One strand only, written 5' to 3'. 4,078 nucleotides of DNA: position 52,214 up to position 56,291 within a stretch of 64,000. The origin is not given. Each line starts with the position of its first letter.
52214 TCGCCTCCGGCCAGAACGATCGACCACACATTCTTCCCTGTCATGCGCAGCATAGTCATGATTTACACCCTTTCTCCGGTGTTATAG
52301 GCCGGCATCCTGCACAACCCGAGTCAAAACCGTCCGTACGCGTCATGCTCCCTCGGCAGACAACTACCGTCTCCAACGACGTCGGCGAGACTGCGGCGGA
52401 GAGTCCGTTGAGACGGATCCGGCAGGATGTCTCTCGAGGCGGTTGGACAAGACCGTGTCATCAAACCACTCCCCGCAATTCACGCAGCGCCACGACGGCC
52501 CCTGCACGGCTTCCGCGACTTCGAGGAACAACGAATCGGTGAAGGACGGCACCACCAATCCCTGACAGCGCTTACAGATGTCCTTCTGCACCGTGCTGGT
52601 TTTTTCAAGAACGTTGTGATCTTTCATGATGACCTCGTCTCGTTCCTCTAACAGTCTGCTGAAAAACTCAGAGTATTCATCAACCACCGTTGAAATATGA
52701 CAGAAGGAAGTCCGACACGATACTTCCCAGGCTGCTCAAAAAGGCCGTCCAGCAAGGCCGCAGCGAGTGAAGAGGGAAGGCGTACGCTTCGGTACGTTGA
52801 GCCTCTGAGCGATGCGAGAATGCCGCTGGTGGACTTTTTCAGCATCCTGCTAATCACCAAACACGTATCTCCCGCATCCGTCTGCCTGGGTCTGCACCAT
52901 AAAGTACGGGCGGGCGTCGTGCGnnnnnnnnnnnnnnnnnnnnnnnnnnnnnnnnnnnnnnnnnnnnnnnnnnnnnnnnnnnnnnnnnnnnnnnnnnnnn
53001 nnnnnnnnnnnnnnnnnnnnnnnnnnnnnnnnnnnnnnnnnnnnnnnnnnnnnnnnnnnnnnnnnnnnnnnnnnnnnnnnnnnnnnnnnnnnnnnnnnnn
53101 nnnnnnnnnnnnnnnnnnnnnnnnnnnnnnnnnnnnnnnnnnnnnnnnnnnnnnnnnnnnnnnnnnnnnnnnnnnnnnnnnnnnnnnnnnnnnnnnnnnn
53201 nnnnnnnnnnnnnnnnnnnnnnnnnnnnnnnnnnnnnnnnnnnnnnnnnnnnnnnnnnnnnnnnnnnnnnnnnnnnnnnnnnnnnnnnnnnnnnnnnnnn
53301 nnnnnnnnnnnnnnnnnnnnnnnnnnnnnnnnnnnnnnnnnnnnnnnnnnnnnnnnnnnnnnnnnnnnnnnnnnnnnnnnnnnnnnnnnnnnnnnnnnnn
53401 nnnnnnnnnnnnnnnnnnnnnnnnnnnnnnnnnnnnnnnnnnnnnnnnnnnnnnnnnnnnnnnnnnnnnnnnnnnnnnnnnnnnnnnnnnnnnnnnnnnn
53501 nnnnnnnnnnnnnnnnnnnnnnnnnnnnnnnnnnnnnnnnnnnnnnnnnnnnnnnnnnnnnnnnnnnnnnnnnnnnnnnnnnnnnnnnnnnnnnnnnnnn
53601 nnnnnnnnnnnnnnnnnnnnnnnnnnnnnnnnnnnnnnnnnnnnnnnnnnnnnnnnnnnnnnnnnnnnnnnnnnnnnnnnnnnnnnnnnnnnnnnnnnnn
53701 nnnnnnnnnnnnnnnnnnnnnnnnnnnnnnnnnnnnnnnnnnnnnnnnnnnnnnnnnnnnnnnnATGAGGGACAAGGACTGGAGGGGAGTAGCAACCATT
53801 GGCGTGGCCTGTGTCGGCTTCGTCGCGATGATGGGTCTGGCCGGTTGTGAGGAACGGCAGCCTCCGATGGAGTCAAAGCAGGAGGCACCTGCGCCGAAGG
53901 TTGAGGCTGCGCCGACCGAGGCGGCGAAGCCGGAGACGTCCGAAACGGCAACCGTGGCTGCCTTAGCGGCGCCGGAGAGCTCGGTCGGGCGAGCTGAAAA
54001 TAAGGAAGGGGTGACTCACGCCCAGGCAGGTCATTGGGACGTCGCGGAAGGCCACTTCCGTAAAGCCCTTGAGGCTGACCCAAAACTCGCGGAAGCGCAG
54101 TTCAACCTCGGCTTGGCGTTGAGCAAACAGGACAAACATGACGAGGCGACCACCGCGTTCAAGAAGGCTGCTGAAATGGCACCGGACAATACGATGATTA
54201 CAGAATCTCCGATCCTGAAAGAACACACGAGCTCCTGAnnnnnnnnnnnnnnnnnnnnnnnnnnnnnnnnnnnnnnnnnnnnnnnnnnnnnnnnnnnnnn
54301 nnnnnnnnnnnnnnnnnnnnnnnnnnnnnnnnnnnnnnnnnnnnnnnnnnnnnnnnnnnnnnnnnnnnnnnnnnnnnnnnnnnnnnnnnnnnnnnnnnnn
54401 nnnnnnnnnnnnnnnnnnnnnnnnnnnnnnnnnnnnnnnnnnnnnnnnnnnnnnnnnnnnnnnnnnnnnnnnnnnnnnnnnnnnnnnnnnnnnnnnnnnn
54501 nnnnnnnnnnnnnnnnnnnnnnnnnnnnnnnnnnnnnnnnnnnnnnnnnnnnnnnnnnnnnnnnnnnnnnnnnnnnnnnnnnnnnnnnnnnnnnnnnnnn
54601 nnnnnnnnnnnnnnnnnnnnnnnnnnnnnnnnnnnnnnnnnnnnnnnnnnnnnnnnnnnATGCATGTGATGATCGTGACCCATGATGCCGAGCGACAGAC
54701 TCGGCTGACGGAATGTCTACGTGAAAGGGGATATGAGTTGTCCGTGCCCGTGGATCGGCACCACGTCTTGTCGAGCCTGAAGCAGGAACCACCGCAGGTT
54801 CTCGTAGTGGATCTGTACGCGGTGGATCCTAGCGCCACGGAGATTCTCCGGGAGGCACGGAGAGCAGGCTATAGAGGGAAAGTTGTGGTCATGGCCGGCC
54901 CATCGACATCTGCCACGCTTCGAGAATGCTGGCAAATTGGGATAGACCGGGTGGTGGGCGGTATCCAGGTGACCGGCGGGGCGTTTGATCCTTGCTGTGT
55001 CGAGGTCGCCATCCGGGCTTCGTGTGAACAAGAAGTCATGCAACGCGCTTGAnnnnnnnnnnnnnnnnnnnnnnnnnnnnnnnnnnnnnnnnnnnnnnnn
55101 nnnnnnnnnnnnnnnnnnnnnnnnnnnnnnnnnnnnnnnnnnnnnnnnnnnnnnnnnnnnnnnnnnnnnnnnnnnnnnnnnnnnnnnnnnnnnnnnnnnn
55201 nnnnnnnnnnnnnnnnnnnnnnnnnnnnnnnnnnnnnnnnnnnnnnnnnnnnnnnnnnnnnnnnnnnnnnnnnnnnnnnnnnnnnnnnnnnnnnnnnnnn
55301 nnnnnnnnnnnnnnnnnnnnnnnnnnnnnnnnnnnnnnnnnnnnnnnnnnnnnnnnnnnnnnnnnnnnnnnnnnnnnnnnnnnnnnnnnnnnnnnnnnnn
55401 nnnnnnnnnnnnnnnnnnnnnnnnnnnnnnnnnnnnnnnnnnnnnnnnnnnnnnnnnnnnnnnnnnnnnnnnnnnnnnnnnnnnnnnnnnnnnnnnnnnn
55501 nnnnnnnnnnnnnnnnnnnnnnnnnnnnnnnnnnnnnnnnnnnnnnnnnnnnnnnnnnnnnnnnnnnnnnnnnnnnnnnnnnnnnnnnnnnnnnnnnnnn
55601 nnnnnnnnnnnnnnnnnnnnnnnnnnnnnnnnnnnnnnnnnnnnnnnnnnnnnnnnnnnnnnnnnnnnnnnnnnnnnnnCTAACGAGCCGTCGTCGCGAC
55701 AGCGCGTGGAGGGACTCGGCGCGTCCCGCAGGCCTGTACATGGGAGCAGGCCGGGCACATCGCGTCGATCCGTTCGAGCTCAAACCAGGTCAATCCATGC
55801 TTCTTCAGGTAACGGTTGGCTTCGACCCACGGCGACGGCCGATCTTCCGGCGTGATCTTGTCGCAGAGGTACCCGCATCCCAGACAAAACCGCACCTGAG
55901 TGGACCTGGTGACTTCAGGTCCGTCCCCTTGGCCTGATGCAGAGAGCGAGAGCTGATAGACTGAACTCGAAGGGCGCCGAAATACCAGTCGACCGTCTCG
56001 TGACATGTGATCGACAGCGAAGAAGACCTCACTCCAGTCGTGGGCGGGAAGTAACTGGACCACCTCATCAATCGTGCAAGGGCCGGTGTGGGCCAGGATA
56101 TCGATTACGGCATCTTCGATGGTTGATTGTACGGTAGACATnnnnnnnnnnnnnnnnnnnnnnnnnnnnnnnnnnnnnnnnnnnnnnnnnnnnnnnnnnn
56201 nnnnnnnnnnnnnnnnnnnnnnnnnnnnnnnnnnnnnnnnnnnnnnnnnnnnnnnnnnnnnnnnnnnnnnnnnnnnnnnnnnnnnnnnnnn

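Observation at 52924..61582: Recurrent 18-bp palindrome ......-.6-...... defines a candidate autoregulated regulon around the 7-PAS kinase/NarL pair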

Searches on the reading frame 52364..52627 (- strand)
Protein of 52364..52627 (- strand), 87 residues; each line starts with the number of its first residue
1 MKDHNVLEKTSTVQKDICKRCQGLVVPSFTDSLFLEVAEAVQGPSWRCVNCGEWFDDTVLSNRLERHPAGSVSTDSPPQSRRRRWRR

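Call 9: search_protein_families(library=pfam, proteins=[window:52364-52627:-], max_evalue=0.01)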
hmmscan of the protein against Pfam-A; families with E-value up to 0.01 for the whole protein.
window:52364-52627:- (87 aa): 2 families
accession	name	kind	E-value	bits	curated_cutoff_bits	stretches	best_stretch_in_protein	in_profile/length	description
PF04032.22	Rpr2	-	0.0026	18.4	29.3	1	5-52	35-90/90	RNAse P Rpr2/Rpp21/SNM1 subunit domain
PF25017.1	zf-C2HC_3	-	0.0068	16.8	24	0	17-26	25-34/47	C2HC zinc finger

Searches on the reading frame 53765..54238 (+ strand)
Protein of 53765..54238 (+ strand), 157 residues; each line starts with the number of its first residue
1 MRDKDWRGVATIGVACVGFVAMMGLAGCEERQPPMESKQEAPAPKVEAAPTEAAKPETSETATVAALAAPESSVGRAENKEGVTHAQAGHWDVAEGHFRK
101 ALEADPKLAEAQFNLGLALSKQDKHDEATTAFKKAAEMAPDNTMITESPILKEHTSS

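Call 9: search_protein_families(library=pfam, proteins=[window:53765-54238:+], max_evalue=0.01)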
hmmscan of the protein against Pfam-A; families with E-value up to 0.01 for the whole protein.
window:53765-54238:+ (157 aa): 15 families
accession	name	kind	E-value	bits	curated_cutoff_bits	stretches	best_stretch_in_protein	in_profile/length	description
PF07719.23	TPR_2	-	1.5e-13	50.2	27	2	109-142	1-34/34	Tetratricopeptide repeat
PF00515.34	TPR_1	-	3.8e-11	42.7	27.8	1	109-142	1-34/34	Tetratricopeptide repeat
PF13432.12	TPR_16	-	3.1e-10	40.8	32.7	1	81-142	3-64/65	Tetratricopeptide repeat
PF13424.12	TPR_12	-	3.3e-09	37.2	30.1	1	76-140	4-76/77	Tetratricopeptide repeat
PF13181.12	TPR_8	-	4.5e-08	33.1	25.7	1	109-142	1-34/34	Tetratricopeptide repeat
PF13431.12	TPR_17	-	2.1e-07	31.1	24.4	1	98-128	2-32/34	Tetratricopeptide repeat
PF13414.12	TPR_11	-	7.7e-07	29.1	26.8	1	97-122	16-41/42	TPR repeat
PF13428.12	TPR_14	-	1.6e-06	28.7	23.5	1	84-116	10-42/44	Tetratricopeptide repeat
PF14559.12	TPR_19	-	3e-06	27.9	25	1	87-142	3-58/68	Tetratricopeptide repeat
PF13374.12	TPR_10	-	4.5e-05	23.8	27.5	0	114-138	7-31/42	Tetratricopeptide repeat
PF13174.12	TPR_6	-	0.00022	22.1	26.3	1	110-141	1-32/33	Tetratricopeptide repeat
PF13176.12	TPR_7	-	0.00024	21.4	27.9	0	114-142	4-32/36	Tetratricopeptide repeat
PF24575.1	TPR_Slam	-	0.001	19.9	35.2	1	81-132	53-104/104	Surface lipoprotein assembly modifier, N-terminal TPR repeats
PF23914.1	TPR_CcmH_CycH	-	0.0016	18.7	42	1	99-145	40-86/158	Cytochrome c-type biogenesis protein H TPR domain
PF21545.3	T7SS_EccA1_N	-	0.0034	17.1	27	1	80-143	173-239/272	T7SS, ESX-1 secretion system protein EccA1, N-terminal domain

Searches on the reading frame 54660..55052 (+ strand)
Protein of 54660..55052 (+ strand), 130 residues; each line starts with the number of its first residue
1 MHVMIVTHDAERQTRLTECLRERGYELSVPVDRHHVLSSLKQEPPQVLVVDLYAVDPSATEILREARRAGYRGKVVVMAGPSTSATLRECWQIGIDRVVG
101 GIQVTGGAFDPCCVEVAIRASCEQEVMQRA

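Call 9: search_protein_families(library=pfam, proteins=[window:54660-55052:+], max_evalue=0.01)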
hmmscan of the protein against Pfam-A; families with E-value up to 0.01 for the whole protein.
window:54660-55052:+ (130 aa): 1 family
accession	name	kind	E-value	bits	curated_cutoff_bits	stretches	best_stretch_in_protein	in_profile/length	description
PF00072.30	Response_reg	-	8.8e-06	26.3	30.2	1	3-99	1-97/111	Response regulator receiver domain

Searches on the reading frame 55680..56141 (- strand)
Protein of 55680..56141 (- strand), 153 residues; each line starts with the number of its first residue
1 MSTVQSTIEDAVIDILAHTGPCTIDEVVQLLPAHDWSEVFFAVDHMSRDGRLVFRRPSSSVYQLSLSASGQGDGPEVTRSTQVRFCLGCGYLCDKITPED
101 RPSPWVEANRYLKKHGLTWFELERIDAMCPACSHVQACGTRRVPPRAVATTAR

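Call 9: search_protein_families(library=pfam, proteins=[window:55680-56141:-], max_evalue=0.01)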
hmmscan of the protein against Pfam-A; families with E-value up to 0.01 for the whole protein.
window:55680-56141:- (153 aa): 0 families

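Call 19: find_related_loci(query=window:55680-56141:-, collection=genome_contigs, flank=10000)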
Query window:55680-56141:- (153 aa) in genome_contigs; peptide patterns used: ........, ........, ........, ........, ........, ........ (x = any residue, [..] = any of these).
600 stretches matched a pattern (row limit reached: there are more); 6 encode a relative of the query (tblastn E <= 1e-3); 6 distinct loci.
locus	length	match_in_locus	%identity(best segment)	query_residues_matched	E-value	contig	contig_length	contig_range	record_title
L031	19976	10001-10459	90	1-153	3e-92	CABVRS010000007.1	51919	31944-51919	MAG: uncultured Nitrospira sp. isolate Nitrospira sp. RBC083 genome assembly, contig: MAG083_7, whole genome shotgun seq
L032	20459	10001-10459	85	1-153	1e-85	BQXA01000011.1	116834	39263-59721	Nitrospira sp. LAS72 DNA, sequence11, whole genome shotgun sequence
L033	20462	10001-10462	78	1-153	3e-77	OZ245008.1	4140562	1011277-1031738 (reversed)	MAG: Nitrospira sp. isolate fa0fee1b-dcfa-4054-a725-c1b6bc8b6ade genome assembly, chromosome: 1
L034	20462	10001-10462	74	1-153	5e-75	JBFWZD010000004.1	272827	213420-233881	MAG: Nitrospira sp. isolate CA_2019_TPBS_18 NODE_372_length_272827_cov_11.891665_TPBS, whole genome shotgun sequence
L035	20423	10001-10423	82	1-140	6e-74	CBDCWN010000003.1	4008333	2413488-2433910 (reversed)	MAG: Nitrospira sp. isolate 61b56bea-e7e9-4285-8415-397755951a0b genome assembly, contig: chromosome_2, whole genome sho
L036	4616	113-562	70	1-153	2e-70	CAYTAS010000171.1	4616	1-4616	MAG TPA_asm: uncultured Nitrospira sp. isolate SRP072547_co1_296 genome assembly, contig: NODE_43550_length_4616_cov_13.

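Call 36: find_homologous_proteins(query=window:55680-56141:-, max_evalue=0.001)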
Query window:55680-56141:- (153 aa): 31 proteins with E <= 0.001 among 80 candidates.
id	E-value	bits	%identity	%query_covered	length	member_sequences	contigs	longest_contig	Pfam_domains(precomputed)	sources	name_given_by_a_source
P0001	1.1e-83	296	90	95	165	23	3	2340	-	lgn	-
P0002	1.1e-82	293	85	100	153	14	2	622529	-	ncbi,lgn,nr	ncbi:MAG: hypothetical protein KF876_14920 [Nitrospira sp.]|nr:hypothetical protein [Nitrospira sp.]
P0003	5.2e-82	291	84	100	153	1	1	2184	-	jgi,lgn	jgi:hypothetical protein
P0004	3.0e-80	285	84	100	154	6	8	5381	-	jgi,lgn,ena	jgi:hypothetical protein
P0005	1.6e-78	280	83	98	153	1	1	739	-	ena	-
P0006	1.5e-72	260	78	100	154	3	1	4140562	-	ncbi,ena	-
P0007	2.4e-72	260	75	100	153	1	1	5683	-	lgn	-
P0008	1.1e-71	257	76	100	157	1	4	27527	-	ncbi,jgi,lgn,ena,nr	ncbi:MAG: hypothetical protein OEU68_18155 [Nitrospira sp.]|nr:hypothetical protein [Nitrospira sp.]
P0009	1.5e-70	254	75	100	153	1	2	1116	-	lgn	-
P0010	4.3e-69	249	75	100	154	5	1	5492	-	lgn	-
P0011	8.4e-69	248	76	91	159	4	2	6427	-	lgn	-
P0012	5.4e-66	239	71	98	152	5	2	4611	-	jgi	jgi:hypothetical protein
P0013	1.1e-65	238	70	100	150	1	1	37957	-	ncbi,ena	-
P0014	1.0e-64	235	71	99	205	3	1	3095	-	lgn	-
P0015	7.6e-64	232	70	99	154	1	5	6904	-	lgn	-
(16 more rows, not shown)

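Call 49: predict_structure(alignment_id=A1)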
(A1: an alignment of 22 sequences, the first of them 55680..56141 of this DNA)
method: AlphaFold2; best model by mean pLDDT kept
length: 153 residues; sequences in the alignment: 22
mean_pLDDT: 72.4   pTM: 0.55
mean pLDDT of the five models: 72.4, 71.2, 69.5, 62.1, 58.6
residues with pLDDT >= 90: 8; 70-90: 97; 50-70: 22; < 50: 26
segments of 3 or more residues with pLDDT < 50: 70-79, 138-153
pLDDT, mean of each block of 10 residues (from residue 1): 80 90 88 85 84 79 76 44 78 66 72 78 79 61 37 36
secondary structure, 60 per line:
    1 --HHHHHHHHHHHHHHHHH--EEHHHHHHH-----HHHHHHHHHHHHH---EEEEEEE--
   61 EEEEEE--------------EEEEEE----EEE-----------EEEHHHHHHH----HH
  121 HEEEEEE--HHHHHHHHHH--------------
elements in order: H3-19 H24-30 H36-48 E52-58 E61-66 E81-86 E91-93 E105-107 H108-114 E122-127 H130-139

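Call 53: fold_search(model_id=the predicted structure, library=pdb)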
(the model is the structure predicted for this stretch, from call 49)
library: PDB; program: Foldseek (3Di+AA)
matches with E <= 10: 1566; with E <= 0.001: 21
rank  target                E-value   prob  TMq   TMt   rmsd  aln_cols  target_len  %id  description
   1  2fe3_B                1.9e-04  1.00  0.35  0.37  13.7       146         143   14  The crystal structure of bacillus subtilis PerR-Zn reveals a novel Zn(Cys)4 Structural redox switch (released 2006-12-19)
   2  5nbc_A                2.0e-04  1.00  0.39  0.45  15.1       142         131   14  Structure of Prokaryotic Transcription Factors (released 2018-05-16)
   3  5nhk_B                2.0e-04  1.00  0.39  0.45  15.1       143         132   14  Structure of Ferric uptake regulator from francisella tularensis with Iron (released 2018-05-16)
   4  5nhk_A                2.2e-04  1.00  0.39  0.45  15.1       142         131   14  Structure of Ferric uptake regulator from francisella tularensis with Iron (released 2018-05-16)
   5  2xig_B                2.3e-04  1.00  0.37  0.38  14.6       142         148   15  The structure of the Helicobacter pylori ferric uptake regulator Fur reveals three functional metal binding sites (released 2011-01-19)
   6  4mtd_B                2.3e-04  0.99  0.30  0.30  15.6       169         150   15  Zinc Uptake Regulator Complexed With Zinc AND DNA (released 2014-11-05)
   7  5nbc_B                2.6e-04  1.00  0.39  0.45  15.1       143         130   14  Structure of Prokaryotic Transcription Factors (released 2018-05-16)
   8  8j6w                  3.1e-04  1.00  0.38  0.40  14.4       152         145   10  Full length crystal structure of Escherichia coli Fur (released 2024-05-01)
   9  2xig_C                4.5e-04  1.00  0.38  0.39  14.3       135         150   16  The structure of the Helicobacter pylori ferric uptake regulator Fur reveals three functional metal binding sites (released 2011-01-19)
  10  4mtd_A                4.8e-04  1.00  0.36  0.37  15.3       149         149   15  Zinc Uptake Regulator Complexed With Zinc AND DNA (released 2014-11-05)
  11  4mtd_C                5.8e-04  1.00  0.36  0.37  15.3       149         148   16  Zinc Uptake Regulator Complexed With Zinc AND DNA (released 2014-11-05)
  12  3mwm_A                6.2e-04  1.00  0.40  0.48  15.2       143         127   15  Graded expression of zinc-responsive genes through two regulatory zinc-binding sites in Zur (released 2011-03-16)
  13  9a4a_B                6.2e-04  1.00  0.35  0.36  14.3       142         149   11  Model of YLAN-FUR by crosslinking MS and deep learning (released 2024-09-18)
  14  6d57_A                6.2e-04  0.98  0.29  0.31  14.6       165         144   11  Campylobacter jejuni ferric uptake regulator S1 metalated (released 2018-05-23)
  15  2xig_A                7.5e-04  1.00  0.37  0.38  14.9       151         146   14  The structure of the Helicobacter pylori ferric uptake regulator Fur reveals three functional metal binding sites (released 2011-01-19)
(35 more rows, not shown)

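Call 59: search_solved_structures(query=A1, max_evalue=10)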
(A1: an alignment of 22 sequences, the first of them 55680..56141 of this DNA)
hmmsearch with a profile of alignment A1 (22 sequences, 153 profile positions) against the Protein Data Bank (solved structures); distinct sequences matched with E-value up to 10: 3.
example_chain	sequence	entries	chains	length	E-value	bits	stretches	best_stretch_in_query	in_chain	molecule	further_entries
3bja_A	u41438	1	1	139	0.071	15.8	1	7-77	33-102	Transcriptional regulator, MarR family, putative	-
7vzg_B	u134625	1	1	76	0.41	13.3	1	84-140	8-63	Photosystem P840 reaction center iron-sulfur protein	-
9qtr_i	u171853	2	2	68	0.98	12.1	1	79-107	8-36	Conserved protein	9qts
